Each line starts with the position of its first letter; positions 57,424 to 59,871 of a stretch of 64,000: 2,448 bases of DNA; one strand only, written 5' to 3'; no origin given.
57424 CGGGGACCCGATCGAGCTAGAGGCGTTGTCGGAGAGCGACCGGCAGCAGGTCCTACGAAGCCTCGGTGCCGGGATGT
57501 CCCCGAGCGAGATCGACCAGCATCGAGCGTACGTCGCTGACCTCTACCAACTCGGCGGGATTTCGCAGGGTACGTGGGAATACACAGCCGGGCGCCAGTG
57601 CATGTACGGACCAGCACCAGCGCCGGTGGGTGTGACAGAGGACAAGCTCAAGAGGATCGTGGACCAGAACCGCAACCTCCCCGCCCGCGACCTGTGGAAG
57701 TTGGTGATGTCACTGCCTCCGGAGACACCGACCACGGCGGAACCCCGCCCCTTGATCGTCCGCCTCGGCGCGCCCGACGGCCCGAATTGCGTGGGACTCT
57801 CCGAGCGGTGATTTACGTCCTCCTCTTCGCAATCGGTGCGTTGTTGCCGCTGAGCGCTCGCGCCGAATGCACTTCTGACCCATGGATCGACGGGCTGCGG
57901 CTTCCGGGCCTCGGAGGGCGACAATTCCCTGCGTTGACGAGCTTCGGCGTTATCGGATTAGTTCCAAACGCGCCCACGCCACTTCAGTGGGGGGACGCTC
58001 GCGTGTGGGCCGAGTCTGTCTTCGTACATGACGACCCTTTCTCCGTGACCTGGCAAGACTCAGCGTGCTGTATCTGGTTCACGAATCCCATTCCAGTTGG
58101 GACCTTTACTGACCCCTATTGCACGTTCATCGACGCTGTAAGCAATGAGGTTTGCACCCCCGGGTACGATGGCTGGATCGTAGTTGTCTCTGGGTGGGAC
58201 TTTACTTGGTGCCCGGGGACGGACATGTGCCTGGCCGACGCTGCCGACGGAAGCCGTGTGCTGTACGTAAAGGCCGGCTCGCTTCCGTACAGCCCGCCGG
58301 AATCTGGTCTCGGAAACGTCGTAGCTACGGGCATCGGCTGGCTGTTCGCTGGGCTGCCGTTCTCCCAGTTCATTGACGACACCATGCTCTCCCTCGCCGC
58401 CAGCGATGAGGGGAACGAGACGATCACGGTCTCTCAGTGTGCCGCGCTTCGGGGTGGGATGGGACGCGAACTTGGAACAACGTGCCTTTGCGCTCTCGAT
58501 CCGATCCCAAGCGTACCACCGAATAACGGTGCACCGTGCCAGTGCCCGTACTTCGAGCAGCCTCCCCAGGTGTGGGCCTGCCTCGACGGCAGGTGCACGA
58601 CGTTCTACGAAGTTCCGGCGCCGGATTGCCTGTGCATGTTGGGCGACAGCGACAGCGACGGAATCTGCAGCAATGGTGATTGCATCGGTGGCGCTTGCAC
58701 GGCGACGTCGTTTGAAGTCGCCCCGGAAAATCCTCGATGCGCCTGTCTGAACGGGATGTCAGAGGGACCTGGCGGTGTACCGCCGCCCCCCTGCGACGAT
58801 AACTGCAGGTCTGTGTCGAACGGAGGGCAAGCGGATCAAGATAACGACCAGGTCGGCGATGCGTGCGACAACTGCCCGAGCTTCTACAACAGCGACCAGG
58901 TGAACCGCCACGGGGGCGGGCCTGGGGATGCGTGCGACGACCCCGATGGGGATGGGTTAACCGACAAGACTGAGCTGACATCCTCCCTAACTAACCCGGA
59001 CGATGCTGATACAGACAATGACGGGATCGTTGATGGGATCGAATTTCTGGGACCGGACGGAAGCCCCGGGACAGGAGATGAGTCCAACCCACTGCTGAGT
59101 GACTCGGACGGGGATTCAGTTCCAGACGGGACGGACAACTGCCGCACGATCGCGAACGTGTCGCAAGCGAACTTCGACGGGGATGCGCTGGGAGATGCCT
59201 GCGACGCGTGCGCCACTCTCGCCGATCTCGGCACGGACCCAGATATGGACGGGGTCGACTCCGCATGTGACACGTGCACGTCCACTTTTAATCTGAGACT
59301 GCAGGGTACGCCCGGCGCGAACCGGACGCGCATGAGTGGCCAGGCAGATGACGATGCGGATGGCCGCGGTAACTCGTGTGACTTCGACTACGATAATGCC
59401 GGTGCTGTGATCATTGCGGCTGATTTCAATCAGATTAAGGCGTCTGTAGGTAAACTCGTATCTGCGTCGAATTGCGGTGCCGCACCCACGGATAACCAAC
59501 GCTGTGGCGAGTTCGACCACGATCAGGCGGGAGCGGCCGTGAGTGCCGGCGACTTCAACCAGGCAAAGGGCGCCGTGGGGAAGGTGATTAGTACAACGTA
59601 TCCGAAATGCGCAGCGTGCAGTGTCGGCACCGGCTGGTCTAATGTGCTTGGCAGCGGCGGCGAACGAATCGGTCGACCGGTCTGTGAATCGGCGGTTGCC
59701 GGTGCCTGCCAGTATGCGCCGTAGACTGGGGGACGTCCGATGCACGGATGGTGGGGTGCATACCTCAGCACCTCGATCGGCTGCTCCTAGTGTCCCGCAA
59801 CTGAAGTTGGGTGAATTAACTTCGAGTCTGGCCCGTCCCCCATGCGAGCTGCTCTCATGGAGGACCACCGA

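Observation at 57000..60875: Lower-GC ~2.8 kb islet with two secreted-protein genes, bounded on the right by an IS630 element and carrying a xenolog-like copy of a gene 30 kb upstream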

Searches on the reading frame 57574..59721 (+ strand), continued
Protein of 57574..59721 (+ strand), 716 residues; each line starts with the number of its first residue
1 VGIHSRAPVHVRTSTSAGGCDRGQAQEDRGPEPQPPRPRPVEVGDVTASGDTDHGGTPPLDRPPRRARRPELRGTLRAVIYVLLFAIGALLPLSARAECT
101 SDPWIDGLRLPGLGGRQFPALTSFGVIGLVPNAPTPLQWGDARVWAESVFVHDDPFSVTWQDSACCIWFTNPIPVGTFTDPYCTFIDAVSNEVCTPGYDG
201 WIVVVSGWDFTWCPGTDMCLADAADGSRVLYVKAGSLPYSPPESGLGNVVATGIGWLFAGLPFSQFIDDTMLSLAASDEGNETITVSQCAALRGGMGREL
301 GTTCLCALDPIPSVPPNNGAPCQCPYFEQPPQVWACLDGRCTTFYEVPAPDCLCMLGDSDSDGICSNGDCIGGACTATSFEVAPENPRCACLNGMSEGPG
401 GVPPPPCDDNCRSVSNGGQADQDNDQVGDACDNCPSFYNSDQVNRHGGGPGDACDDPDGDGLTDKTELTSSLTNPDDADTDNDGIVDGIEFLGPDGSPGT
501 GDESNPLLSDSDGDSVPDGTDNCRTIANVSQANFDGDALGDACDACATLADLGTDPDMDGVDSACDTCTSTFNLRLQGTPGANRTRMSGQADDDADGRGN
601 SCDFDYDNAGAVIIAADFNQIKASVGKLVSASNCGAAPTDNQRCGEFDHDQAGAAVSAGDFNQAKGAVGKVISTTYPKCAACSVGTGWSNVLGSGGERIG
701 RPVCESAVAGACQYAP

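Call 80: find_encoding_contigs(protein=P0002, flank=10000, max_places=3)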
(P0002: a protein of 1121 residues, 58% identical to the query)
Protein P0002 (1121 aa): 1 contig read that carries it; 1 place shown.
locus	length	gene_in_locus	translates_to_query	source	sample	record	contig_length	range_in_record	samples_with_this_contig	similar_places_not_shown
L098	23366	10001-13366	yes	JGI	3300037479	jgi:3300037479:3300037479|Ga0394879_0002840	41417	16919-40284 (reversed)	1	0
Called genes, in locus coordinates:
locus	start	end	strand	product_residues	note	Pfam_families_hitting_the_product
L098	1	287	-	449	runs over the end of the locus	PF00072:Response_reg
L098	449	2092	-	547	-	PF00118:Cpn60_TCP1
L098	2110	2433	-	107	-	PF00166:Cpn10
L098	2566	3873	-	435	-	PF01336:tRNA_anti-codon, PF00152:tRNA-synt_2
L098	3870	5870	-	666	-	-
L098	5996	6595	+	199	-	PF01726:LexA_DNA_bind, PF00717:Peptidase_S24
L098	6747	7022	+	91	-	PF01242:PTPS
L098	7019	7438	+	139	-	PF01242:PTPS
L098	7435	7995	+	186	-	PF01227:GTP_cyclohydroI, PF14489:QueF (weak)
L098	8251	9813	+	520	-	PF00140:Sigma70_r1_2 (weak), PF04542:Sigma70_r2, PF04539:Sigma70_r3, PF04545:Sigma70_r4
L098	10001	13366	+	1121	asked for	PF02412:TSP_3 (weak)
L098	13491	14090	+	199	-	-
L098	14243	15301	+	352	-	PF02412:TSP_3 (weak)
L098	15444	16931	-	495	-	PF13623:SurA_N_2, PF13624:SurA_N_3, PF13145:Rotamase_2, PF13616:Rotamase_3, PF00639:Rotamase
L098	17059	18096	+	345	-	PF00022:Actin (weak), PF06723:MreB_Mbl, PF11104:PilM_2 (faint), PF00012:HSP70, PF14450:FtsA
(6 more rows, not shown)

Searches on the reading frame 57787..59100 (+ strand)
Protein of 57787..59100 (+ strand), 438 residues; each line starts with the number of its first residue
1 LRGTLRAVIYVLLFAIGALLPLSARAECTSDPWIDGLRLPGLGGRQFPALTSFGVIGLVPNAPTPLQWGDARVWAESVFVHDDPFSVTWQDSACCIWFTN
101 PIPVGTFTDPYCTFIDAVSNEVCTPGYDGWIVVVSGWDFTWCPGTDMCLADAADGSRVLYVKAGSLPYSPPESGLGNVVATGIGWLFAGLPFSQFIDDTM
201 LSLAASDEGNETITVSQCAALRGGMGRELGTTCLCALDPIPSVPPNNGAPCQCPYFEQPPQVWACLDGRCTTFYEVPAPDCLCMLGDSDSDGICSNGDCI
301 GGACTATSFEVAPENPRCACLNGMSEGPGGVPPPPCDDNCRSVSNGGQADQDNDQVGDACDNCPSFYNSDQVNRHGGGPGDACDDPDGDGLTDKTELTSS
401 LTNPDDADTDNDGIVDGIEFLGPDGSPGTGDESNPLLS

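Call 34: search_protein_representatives(protein=window:57787-59100:+)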
Query: 438 residues. Proteins with E-value up to 0.001 (for the whole library): 10828; up to 1e-10: 2554; up to 1e-30: 169. The best 150 are listed.
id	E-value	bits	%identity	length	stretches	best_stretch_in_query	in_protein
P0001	1.1e-197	674.0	89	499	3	147-438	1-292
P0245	5.9e-84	298.9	47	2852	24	334-434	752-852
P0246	1.3e-82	294.5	50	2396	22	338-396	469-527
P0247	6.0e-78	279.1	47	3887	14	334-418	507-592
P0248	1.6e-76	274.4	45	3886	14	334-417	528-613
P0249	3.7e-76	273.2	50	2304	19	338-394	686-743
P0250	2.1e-72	260.8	50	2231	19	333-394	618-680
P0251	4.6e-72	259.7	41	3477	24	349-429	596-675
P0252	6.0e-70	252.7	48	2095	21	338-385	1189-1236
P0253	3.0e-69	250.4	51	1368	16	338-393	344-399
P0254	1.4e-67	244.9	50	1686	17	338-385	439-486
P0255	2.1e-62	227.8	48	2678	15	334-393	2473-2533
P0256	1.2e-60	222.1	46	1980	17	336-392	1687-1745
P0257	2.4e-59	217.7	52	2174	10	338-387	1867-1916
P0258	1.6e-58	215.1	51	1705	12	341-417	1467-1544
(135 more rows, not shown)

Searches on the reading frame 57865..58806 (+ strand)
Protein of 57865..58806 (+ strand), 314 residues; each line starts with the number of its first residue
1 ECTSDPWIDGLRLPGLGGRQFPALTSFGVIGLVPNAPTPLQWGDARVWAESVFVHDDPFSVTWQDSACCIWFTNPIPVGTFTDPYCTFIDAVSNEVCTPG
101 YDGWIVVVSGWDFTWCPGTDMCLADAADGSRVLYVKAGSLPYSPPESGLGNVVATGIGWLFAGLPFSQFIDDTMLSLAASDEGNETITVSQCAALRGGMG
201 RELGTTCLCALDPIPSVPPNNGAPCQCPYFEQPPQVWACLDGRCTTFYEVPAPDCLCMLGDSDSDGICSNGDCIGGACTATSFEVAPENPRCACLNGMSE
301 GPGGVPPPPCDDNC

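Call 42: search_protein_families(library=pfam, proteins=[window:57865-58806:+], max_evalue=10)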
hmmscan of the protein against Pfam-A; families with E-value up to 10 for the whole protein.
seq(314 aa): 0 families

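Call 45: search_solved_structures(query=window:57865-58806:+, max_evalue=10)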
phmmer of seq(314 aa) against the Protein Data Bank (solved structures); distinct sequences matched with E-value up to 10: 0.

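Call 63: predict_structure(protein=window:57865-58803:+)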
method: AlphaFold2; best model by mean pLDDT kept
length: 313 residues; sequences in the alignment: 1
mean_pLDDT: 35.8   pTM: 0.23
mean pLDDT of the five models: 35.8, 29.6, 29.4, 29.2, 28.8
residues with pLDDT >= 90: 0; 70-90: 0; 50-70: 31; < 50: 282
segments of 3 or more residues with pLDDT < 50: 1-58, 75-93, 99-224, 228-235, 248-313
pLDDT, mean of each block of 10 residues (from residue 1): 29 31 29 31 28 38 54 46 33 50 35 32 34 34 30 29 30 27 35 35 39 40 48 49 49 31 32 34 32 31 36 34
secondary structure, 60 per line:
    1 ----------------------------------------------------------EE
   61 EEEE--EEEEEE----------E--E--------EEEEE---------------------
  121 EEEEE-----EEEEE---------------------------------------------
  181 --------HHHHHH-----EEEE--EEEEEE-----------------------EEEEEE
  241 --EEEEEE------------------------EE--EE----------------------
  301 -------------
elements in order: E59-64 E67-72 E95-99 E121-125 E131-135 H189-194 E200-203 E206-211 E235-240 E243-248

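Call 69: search_dna_similar(query=window:57865-58803:+, collection=plasmids, mode=protein, max_evalue=0.01, max_rows=8)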
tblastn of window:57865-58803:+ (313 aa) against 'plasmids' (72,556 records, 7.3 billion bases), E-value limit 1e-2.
No match.

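Call 70: search_dna_similar(query=window:57865-58803:+, collection=phages, mode=protein, max_evalue=0.01, max_rows=8)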
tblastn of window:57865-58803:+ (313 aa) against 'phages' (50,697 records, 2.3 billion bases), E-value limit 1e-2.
No match.

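Call 71: find_related_loci(query=window:57865-58803:+, collection=viral_contigs, flank=5000)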
Query window:57865-58803:+ (313 aa) in viral_contigs; peptide patterns used: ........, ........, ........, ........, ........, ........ (x = any residue, [..] = any of these).
2 stretches matched a pattern, but none encodes a relative of the query by tblastn (E <= 1e-3).

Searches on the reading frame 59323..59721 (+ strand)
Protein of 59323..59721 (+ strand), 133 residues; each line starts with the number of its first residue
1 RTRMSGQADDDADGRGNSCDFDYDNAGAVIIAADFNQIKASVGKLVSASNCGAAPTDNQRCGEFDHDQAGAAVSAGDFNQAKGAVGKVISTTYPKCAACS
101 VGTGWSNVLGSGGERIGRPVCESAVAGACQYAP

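Call 42: search_protein_families(library=pfam, proteins=[window:59323-59721:+], max_evalue=10)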
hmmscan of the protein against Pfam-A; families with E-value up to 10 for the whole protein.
seq(133 aa): 1 family
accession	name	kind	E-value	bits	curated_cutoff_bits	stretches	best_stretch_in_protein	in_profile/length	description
PF02412.23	TSP_3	-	0.62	10.2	25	1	9-25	2-18/36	Thrombospondin type 3 repeat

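Call 44: search_solved_structures(query=A1, max_evalue=10, show_alignments=2)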
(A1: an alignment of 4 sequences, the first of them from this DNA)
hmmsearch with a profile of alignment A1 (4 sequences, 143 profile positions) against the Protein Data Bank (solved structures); distinct sequences matched with E-value up to 10: 1.
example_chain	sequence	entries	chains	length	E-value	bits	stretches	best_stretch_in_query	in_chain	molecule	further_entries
3mb8_A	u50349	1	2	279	0.27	14.3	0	32-97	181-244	Purine nucleoside phosphorylase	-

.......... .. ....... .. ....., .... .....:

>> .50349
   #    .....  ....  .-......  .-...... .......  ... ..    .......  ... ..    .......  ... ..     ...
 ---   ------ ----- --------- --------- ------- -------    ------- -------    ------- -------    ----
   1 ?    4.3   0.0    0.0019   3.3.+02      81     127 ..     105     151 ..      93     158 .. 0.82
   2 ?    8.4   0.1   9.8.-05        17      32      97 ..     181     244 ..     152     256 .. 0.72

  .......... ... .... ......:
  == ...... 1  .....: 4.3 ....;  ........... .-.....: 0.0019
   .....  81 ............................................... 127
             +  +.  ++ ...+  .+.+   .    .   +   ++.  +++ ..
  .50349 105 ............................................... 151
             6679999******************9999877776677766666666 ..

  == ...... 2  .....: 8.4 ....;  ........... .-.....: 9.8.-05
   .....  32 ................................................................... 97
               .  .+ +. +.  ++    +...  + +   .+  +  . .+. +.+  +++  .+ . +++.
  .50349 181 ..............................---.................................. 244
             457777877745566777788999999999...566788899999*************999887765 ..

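Call 46: find_related_loci(query=A1, collection=metagenome_contigs, flank=6000)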
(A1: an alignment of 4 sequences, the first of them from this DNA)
Query A1 (133 aa) in metagenome_contigs; peptide patterns used: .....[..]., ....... (x = any residue, [..] = any of these).
276 stretches matched a pattern; 7 encode a relative of the query (tblastn E <= 1e-3); 7 distinct loci.
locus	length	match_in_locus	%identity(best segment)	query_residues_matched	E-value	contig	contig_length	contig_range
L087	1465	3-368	52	26-133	6e-34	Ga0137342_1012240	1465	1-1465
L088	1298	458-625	41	5-70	1e-7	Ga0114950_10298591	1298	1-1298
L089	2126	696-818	48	7-48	3e-7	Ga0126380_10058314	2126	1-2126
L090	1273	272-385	51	5-43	5e-7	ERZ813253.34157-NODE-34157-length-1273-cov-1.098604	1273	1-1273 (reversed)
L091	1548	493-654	40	5-56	5e-7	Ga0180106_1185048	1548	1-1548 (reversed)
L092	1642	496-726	30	5-97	1e-6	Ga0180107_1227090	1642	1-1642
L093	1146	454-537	64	3-29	1e-6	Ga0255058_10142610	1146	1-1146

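Call 72: predict_structure(alignment_id=A1)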
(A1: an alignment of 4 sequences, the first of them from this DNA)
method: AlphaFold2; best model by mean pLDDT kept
length: 133 residues; sequences in the alignment: 4
mean_pLDDT: 31.8   pTM: 0.18
mean pLDDT of the five models: 31.8, 31.7, 31.3, 31.0, 31.0
residues with pLDDT >= 90: 0; 70-90: 0; 50-70: 0; < 50: 133
segments of 3 or more residues with pLDDT < 50: 1-133
pLDDT, mean of each block of 10 residues (from residue 1): 26 29 31 35 30 28 27 33 31 33 36 36 38 35
secondary structure, 60 per line:
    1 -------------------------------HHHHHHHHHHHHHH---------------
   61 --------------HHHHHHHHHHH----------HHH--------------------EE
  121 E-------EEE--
elements in order: H32-45 H75-85 E119-121 E129-131
